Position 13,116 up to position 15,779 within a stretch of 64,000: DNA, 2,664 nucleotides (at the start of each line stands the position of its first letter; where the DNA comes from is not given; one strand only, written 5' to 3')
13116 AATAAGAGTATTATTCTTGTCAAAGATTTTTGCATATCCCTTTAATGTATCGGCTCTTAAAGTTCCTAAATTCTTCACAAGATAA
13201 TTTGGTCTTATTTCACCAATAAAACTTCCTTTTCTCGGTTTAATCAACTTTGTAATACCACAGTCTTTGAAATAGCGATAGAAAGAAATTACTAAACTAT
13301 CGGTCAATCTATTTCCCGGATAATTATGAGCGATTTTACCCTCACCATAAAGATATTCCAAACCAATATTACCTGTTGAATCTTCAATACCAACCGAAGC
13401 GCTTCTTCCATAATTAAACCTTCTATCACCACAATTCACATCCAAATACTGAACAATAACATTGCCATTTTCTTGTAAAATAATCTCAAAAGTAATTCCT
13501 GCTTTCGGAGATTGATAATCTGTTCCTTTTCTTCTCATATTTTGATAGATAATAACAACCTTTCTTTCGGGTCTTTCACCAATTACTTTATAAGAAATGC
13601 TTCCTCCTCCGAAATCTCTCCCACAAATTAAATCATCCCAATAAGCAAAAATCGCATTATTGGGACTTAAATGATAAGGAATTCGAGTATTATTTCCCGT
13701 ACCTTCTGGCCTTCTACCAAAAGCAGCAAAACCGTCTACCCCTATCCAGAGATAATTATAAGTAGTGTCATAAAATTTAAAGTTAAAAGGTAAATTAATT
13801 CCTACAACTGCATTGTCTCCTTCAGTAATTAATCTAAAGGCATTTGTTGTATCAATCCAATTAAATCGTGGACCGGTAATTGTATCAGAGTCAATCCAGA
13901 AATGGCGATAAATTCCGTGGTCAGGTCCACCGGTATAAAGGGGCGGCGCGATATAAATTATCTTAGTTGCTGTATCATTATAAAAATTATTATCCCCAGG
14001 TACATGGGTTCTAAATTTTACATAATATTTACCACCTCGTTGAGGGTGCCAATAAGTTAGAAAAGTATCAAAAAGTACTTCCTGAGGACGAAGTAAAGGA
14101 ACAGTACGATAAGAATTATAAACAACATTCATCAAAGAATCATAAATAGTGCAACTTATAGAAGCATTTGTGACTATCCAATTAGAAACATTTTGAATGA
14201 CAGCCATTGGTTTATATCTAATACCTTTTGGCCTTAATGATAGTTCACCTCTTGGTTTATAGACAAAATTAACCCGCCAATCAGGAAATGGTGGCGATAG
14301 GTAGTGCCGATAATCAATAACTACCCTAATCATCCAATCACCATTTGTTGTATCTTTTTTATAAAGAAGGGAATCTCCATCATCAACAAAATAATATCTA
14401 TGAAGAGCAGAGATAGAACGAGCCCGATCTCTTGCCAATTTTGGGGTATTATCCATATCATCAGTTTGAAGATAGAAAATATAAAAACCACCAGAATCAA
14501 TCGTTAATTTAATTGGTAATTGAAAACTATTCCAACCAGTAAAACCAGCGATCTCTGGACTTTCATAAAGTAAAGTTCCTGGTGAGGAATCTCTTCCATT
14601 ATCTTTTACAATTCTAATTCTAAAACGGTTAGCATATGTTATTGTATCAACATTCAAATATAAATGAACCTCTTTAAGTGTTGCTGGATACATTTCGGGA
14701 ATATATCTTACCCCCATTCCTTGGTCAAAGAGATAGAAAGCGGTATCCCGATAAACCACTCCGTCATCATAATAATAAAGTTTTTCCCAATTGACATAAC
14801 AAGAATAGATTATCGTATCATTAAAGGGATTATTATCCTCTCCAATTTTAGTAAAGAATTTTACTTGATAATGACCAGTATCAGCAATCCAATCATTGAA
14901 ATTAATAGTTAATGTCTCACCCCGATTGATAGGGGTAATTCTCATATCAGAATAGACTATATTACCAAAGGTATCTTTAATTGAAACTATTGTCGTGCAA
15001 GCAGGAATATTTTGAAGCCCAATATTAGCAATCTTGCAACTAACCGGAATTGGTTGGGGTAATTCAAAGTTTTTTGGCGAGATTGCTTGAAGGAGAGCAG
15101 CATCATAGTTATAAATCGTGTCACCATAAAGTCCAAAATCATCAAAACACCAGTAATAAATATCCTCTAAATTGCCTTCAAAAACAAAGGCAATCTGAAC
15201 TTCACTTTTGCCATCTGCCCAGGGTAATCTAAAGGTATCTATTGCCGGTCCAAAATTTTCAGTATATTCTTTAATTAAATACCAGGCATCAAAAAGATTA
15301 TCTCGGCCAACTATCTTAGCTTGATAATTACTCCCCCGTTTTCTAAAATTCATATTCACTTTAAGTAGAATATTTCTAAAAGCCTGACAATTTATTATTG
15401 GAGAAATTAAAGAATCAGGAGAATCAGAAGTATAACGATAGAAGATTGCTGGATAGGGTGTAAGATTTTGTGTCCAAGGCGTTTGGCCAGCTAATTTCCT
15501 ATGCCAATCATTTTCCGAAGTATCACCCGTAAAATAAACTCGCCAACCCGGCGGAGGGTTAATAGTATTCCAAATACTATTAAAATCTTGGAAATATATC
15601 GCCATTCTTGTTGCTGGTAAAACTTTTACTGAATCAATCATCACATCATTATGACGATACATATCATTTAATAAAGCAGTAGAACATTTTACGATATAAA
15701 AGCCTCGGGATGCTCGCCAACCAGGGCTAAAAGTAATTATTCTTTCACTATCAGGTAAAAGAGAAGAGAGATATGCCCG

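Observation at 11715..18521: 2268-aa T9SS cargo protein with ten CARDB-like repeats and a Kelch-like propeller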

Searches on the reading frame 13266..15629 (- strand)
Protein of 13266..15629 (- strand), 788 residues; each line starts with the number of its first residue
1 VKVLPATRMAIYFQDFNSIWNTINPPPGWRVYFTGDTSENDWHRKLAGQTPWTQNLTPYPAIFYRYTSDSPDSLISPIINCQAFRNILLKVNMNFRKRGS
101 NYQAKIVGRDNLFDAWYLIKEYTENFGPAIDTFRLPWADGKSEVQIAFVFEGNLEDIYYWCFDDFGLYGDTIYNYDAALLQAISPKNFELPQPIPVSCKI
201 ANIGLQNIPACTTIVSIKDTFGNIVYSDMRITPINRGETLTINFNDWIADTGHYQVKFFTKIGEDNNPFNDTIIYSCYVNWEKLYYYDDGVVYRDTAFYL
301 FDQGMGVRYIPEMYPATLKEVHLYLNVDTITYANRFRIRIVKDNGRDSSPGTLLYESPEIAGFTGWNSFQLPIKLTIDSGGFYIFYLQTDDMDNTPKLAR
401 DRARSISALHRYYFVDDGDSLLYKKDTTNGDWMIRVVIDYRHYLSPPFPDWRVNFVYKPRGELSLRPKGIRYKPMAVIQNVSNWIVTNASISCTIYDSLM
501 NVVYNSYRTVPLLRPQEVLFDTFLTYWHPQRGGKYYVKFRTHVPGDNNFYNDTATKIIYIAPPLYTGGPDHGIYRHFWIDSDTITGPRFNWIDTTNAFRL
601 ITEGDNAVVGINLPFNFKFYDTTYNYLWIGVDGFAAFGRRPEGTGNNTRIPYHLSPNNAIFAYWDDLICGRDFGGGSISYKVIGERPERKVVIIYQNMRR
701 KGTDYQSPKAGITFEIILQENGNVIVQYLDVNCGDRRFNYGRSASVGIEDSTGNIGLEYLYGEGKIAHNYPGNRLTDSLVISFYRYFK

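Call 13: find_homologous_proteins(query=window:13266-15629:-)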
Query window:13266-15629:- (788 aa): 12 proteins with E <= 0.001 among 4670 candidates.
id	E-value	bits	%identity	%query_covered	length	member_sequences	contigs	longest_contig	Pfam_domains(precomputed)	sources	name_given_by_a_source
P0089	0.0e+0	1492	78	100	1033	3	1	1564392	PF07705.18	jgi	jgi:hypothetical protein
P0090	5.5e-151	522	38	99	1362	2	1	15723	PF18962.8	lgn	-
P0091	8.4e-148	512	39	98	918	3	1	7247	PF18962.8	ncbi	-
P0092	2.6e-146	507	38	99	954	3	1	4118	PF18962.8,PF13860.13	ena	-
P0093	3.8e-144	500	38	99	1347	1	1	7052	PF18962.8,PF13860.13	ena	-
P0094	2.3e-140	487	37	99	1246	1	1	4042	-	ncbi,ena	-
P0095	2.7e-140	487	37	99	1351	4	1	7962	PF24681.2,PF18962.8,PF13860.13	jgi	jgi:hypothetical protein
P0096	4.8e-139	483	36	99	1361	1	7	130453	PF18962.8,PF13860.13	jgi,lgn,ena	jgi:hypothetical protein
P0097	1.8e-136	474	35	99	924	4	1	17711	PF13860.13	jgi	jgi:hypothetical protein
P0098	4.0e-133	463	37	100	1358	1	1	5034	PF18962.8,PF13860.13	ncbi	-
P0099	8.4e-107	376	33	99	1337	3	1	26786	PF24681.2,PF18962.8,PF24981.2,PF01344.32,PF13860.13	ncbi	-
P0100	1.3e-11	61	31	21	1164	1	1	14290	PF19190.7,PF13715.13,PF08308.18,PF17802.8,PF13620.13,PF09430.17,PF22904.4,PF17210.10,PF00082.28,PF11721.15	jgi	jgi:subtilisin family serine protease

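Call 17: find_homologous_proteins(query=A1, max_evalue=0.00001)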
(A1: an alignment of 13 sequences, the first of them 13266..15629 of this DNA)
Query A1 (13 sequences) (788 aa, profile of the alignment): 13 proteins with E <= 0.00001 among 4749 candidates.
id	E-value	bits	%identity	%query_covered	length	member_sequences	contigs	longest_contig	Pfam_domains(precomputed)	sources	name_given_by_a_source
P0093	0.0e+0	1418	38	99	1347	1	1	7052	PF18962.8,PF13860.13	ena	-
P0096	0.0e+0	1417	36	99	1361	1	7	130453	PF18962.8,PF13860.13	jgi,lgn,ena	jgi:hypothetical protein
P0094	0.0e+0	1408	37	99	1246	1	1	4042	-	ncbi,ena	-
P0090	0.0e+0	1403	38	99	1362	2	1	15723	PF18962.8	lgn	-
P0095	0.0e+0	1394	37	99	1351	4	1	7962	PF24681.2,PF18962.8,PF13860.13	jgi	jgi:hypothetical protein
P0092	0.0e+0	1379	38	99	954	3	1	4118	PF18962.8,PF13860.13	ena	-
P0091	0.0e+0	1377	39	98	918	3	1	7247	PF18962.8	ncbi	-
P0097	0.0e+0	1353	35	99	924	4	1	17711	PF13860.13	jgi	jgi:hypothetical protein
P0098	0.0e+0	1352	37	100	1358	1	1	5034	PF18962.8,PF13860.13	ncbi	-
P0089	0.0e+0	1194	78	100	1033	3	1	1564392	PF07705.18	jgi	jgi:hypothetical protein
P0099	0.0e+0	1047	33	99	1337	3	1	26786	PF24681.2,PF18962.8,PF24981.2,PF01344.32,PF13860.13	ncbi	-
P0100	1.3e-19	88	31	21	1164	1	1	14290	PF19190.7,PF13715.13,PF08308.18,PF17802.8,PF13620.13,PF09430.17,PF22904.4,PF17210.10,PF00082.28,PF11721.15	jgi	jgi:subtilisin family serine protease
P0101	1.3e-17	81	26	41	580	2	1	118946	-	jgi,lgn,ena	-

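Call 26: search_solved_structures(query=A1, max_evalue=1, show_alignments=3)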
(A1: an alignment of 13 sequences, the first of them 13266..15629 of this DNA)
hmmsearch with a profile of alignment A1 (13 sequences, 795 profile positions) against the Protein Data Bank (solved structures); distinct sequences matched with E-value up to 1: 0.

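Call 27: search_protein_families(library=pfam, proteins=[P0090, P0099, P0100, P0101], max_evalue=0.01)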
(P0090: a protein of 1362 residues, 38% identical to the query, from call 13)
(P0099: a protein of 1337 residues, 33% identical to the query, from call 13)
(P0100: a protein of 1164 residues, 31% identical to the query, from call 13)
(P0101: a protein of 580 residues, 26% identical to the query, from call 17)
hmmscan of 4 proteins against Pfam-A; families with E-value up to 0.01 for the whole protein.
P0090 (1362 aa): 6 families
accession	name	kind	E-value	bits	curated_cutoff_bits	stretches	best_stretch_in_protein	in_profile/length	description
PF13964.12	Kelch_6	-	2.1e-12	47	25.3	0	964-995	11-47/50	Kelch motif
PF18962.6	Por_Secre_tail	-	2.9e-09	37.5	27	1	1285-1359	3-74/75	Secretion system C-terminal sorting domain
PF24681.1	Kelch_KLHDC2_KLHL20_DRC7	-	4.8e-05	23.2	50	0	977-1044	130-194/221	KLHDC2/KLHL20/DRC7 Kelch-repeats domain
PF13415.12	Kelch_3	-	8.8e-05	23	22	0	1026-1043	15-32/48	Galactose oxidase, central domain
PF24981.1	Beta-prop_ATRN-LZTR1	-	0.0002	21.1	50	1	977-1191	68-280/289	Attractin/LZTR1 beta-propeller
PF01344.31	Kelch_1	-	0.0022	17.9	20.1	0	979-995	30-46/46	Kelch motif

P0099 (1337 aa): 8 families
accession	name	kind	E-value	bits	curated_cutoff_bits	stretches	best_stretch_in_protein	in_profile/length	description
PF13964.12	Kelch_6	-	1.3e-10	41.3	25.3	1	936-966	12-47/50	Kelch motif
PF13860.13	FlgD_ig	-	1.2e-08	35.3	27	1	1262-1324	12-75/79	FlgD Ig-like domain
PF24981.1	Beta-prop_ATRN-LZTR1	-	3e-08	33.7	50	1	1001-1116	15-121/289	Attractin/LZTR1 beta-propeller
PF01344.31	Kelch_1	-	2.7e-07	30.4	20.1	0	943-966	23-46/46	Kelch motif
PF24681.1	Kelch_KLHDC2_KLHL20_DRC7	-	3.3e-07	30.3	50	1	943-1075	75-199/221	KLHDC2/KLHL20/DRC7 Kelch-repeats domain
PF18962.6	Por_Secre_tail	-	2.2e-06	28.3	27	1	1255-1335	3-75/75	Secretion system C-terminal sorting domain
PF21471.3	Reelin_subrepeat-B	-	0.0001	22.5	27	1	103-183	48-126/127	Reelin subrepeat B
PF13418.12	Kelch_4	-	0.00045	20.5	21.6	0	943-966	25-48/49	Galactose oxidase, central domain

P0100 (1164 aa): 13 families
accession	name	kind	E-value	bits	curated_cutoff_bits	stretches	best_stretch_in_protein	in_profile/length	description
PF13620.12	CarboxypepD_reg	-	9e-43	145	32.3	3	467-544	1-82/82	Carboxypeptidase regulatory-like domain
PF00082.27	Peptidase_S8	-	4.3e-38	131.7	21.8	1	164-432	1-274/288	Subtilase family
PF13715.12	CarbopepD_reg_2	-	2e-28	98.7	32.2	3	470-545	3-78/88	CarboxypepD_reg-like domain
PF11721.14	Malectin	-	4.2e-24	85.8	23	1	1011-1136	5-133/163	Malectin domain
PF17210.9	SdrD_B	-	9.1e-10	39.2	29.7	1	553-615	15-80/112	SdrD B-like domain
PF19190.6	BACON_2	-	4.3e-09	36.6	25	1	906-995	3-89/94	Viral BACON domain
PF08308.17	PEGA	-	5.2e-09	36.3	20.8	0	507-545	30-69/71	PEGA domain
PF17802.7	SpaA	-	6.9e-09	36.2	23.1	0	557-598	10-57/91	Prealbumin-like fold domain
PF09430.16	EMC7_beta-sandw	-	2.3e-06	28.2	26.6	0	563-602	8-48/122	ER membrane protein complex subunit 7, beta-sandwich domain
PF12819.13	Malectin_like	-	0.00056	19.7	24.5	1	1077-1156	244-326/331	Malectin-like domain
PF22067.2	Cep192_D3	-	0.00058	20.4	27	1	912-973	9-70/99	Cep192 domain 3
PF14686.12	fn3_3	-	0.001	19.2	24.4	1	577-616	29-70/75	Polysaccharide lyase family 4, domain II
PF24507.1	Ig_CFAP65_4th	-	0.0027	18.5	27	0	926-994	2-67/76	CFAP65, fourth Ig-like domain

P0101 (580 aa): 1 family
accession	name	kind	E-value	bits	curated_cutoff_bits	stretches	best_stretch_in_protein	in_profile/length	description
PF18962.6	Por_Secre_tail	-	0.0065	17.2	27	0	513-577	13-74/75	Secretion system C-terminal sorting domain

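Call 32: predict_structure(alignment_id=A1)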
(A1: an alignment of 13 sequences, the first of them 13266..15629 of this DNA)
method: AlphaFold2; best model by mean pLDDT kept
length: 788 residues; sequences in the alignment: 13
mean_pLDDT: 55.4   pTM: 0.35
mean pLDDT of the five models: 55.4, 54.8, 53.9, 50.8, 50.8
residues with pLDDT >= 90: 0; 70-90: 187; 50-70: 326; < 50: 275
segments of 3 or more residues with pLDDT < 50: 1-60, 62-73, 185-188, 288-303, 328-333, 391-408, 416-421, 427-431, 443-447, 456-470, 546-551, 557-597, 643-656, 729-788
pLDDT, mean of each block of 10 residues (from residue 1): 25 24 30 32 44 41 45 57 66 70 74 70 70 75 70 64 60 61 52 65 72 76 74 75 70 72 57 66 60 33 60 70 61 59 63 65 69 64 69 42 45 46 49 67 51 50 32 66 75 72 81 73 66 59 53 49 26 22 22 39 60 72 71 65 41 42 59 68 66 71 55 65 53 38 27 28 25 25 25
secondary structure, 60 per line:
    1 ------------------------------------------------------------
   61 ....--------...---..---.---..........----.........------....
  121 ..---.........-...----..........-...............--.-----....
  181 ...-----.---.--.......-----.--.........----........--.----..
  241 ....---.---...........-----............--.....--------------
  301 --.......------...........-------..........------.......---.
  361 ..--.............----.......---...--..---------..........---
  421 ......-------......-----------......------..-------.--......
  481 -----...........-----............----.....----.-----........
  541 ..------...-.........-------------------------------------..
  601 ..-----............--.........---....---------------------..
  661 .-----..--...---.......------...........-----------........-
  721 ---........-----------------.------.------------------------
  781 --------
elements in order (helices of 4 or more, strands of 3 or more residues): E61-64 E73-75 E88-97 E102-110 E117-122 E126-134 E143-152 E157-168 E177-183 E196-202 E211-219 E224-231 E239-244 E252-262 H268-271 E272-279 E282-286 E303-309 E316-326 E334-343 E350-356 E360-362 E365-377 E382-388 E408-417 E421-426 E434-439 E451-456 E475-480 E486-496 E502-513 E518-522 E533-542 E553-561 E599-602 E608-619 E622-630 E634-637 E659-661 E677-683 E690-700 E712-719 E724-731

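Call 37: find_related_loci(query=A1, collection=genome_contigs, flank=8000)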
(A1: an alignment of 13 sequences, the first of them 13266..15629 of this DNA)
Query A1 (788 aa) in genome_contigs; peptide patterns used: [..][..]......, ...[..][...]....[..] (x = any residue, [..] = any of these).
90 stretches matched a pattern; 63 encode a relative of the query (tblastn E <= 1e-3); 63 distinct loci.
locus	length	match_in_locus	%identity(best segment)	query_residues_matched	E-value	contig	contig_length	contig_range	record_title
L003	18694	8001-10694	88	1-788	0e+0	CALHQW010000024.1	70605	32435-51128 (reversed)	MAG: uncultured bacterium isolate S1_Bin_METABAT__176_1 genome assembly, contig: c_000000803617, whole genome shotgun se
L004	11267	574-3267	87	1-788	0e+0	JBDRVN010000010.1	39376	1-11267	MAG: candidate division WOR-3 bacterium isolate JZ-2_201705_bins_9 JZ-2_201705_bins_9_scaffold_10, whole genome shotgun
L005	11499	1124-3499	45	8-788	0e+0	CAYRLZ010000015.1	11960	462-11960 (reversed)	MAG TPA_asm: uncultured bacterium isolate SRP231805_co4_170 genome assembly, contig: k141_51178, whole genome shotgun se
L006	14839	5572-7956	38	3-788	6e-155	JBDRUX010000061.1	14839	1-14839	MAG: candidate division WOR-3 bacterium isolate SZTDM-2_201709_bins_204 SZTDM-2_201709_bins_204_scaffold_61, whole genom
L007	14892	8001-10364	36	10-788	1e-147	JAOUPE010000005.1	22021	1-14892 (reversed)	MAG: candidate division WOR-3 bacterium isolate 8_1_Oct_SF_Bin39 8_1_Oct_SF_Bin39_scaffold_991_c1, whole genome shotgun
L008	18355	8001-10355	33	11-788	9e-105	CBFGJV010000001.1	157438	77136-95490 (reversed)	MAG: candidate division WOR-3 bacterium isolate SZTDM_202302_bins_28.1 genome assembly, contig: NODE_1_length_157438_cov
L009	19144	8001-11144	32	11-784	2e-104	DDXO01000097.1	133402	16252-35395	MAG TPA_asm: candidate division WOR-3 bacterium UBA2258 UBA2258_contig_11632, whole genome shotgun sequence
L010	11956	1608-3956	32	10-788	1e-103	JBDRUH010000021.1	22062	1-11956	MAG: candidate division WOR-3 bacterium isolate JZ-2_201705_bins_136 JZ-2_201705_bins_136_scaffold_21, whole genome shot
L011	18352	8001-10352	32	11-788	2e-99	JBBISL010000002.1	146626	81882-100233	MAG: candidate division WOR-3 bacterium isolate SLF170214_bin_372 NODE_120_length_146626_cov_6.224076, whole genome shot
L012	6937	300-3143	32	14-784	3e-99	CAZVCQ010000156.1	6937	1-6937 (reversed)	MAG TPA_asm: uncultured bacterium isolate SRP178699_co1_229 genome assembly, contig: NODE_15718_length_6937_cov_5.824906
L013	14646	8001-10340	31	14-788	2e-96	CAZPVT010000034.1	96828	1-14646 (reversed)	MAG TPA_asm: uncultured bacterium isolate SRP231805_co4_154 genome assembly, contig: k141_14296, whole genome shotgun se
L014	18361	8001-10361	31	11-788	3e-96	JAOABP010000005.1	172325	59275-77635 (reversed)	MAG: candidate division WOR-3 bacterium isolate SKW181 NODE_5_length_172325_cov_25.416876, whole genome shotgun sequence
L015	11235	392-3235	30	11-784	3e-96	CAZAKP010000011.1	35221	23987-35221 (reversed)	MAG TPA_asm: uncultured bacterium isolate SRP098346_co1_22 genome assembly, contig: NODE_764_length_35221_cov_17.802906,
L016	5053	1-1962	30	132-784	5e-73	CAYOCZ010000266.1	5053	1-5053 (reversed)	MAG TPA_asm: uncultured bacterium isolate binchicken_co332_72 genome assembly, contig: NODE_6224_length_5053_cov_8.34593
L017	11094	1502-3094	37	456-785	1e-48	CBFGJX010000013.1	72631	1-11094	MAG: candidate division WOR-3 bacterium isolate SZTDM_202207_bins_46.1 genome assembly, contig: NODE_13_length_72631_cov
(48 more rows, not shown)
